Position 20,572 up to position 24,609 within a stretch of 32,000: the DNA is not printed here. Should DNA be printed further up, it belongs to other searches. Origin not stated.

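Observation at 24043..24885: RHS C-terminal toxin module and adjacent small ORF form a lower-GC cassette of unassigned family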

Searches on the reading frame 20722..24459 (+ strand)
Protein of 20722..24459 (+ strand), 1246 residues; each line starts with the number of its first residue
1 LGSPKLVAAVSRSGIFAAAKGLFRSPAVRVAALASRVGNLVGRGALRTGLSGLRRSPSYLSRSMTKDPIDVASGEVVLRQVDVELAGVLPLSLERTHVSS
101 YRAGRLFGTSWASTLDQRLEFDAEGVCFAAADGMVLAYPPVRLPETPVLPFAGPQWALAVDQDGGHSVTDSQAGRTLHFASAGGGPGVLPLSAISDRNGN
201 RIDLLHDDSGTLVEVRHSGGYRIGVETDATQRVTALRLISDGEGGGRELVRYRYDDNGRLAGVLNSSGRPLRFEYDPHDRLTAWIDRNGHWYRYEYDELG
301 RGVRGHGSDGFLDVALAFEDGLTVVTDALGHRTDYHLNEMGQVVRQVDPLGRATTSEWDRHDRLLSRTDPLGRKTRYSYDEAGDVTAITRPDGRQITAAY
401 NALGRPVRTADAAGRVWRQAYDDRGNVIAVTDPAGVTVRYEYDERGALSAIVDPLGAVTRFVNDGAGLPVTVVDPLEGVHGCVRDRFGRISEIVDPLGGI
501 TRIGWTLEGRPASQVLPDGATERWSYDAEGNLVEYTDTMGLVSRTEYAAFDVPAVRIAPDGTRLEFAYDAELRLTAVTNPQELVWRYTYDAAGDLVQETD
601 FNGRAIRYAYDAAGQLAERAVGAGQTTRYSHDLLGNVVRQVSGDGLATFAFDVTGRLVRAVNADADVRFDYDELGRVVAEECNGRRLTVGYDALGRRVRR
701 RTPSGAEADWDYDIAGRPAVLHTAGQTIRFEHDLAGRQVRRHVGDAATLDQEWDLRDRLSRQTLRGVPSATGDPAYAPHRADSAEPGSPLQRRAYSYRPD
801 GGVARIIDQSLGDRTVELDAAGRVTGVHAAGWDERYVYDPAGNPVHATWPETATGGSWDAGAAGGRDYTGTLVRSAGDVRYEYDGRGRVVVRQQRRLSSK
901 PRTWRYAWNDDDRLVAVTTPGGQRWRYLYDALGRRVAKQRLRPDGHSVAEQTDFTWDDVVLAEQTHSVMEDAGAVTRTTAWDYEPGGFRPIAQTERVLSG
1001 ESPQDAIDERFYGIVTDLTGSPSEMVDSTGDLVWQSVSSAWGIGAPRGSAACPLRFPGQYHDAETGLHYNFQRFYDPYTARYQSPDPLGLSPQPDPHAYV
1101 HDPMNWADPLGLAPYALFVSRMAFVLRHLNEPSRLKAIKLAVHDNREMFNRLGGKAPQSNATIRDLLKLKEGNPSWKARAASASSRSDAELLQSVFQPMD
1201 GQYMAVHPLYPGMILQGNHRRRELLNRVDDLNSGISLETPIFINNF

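Call 4: search_protein_families(library=pfam, proteins=[window:20722-24459:+], max_evalue=1)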
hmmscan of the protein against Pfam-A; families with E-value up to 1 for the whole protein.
window:20722-24459:+ (1246 aa): 7 families
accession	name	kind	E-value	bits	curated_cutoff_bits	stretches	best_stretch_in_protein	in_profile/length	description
PF05593.20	RHS_repeat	-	6e-92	301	22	20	358-394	1-37/38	RHS Repeat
PF20148.4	DUF6531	-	1.4e-20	73.8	24.1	1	67-138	2-74/74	Domain of unknown function (DUF6531)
PF03527.20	RHS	-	8.2e-09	35.6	27.9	1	1014-1042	4-32/38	RHS protein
PF25023.1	TEN_YD-shell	-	0.00075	18.1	50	1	560-692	622-749/909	Teneurin YD-shell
PF18887.5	MBG_3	-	0.013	16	25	0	381-402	15-36/72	MBG domain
PF15283.12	DUF4595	-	0.051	13.9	34.2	0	540-613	61-131/202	Domain of unknown function (DUF4595) with porin-like fold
PF21813.2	DUF6882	-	0.086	13.1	23.9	0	361-405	14-58/142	Family of unknown function (DUF6882)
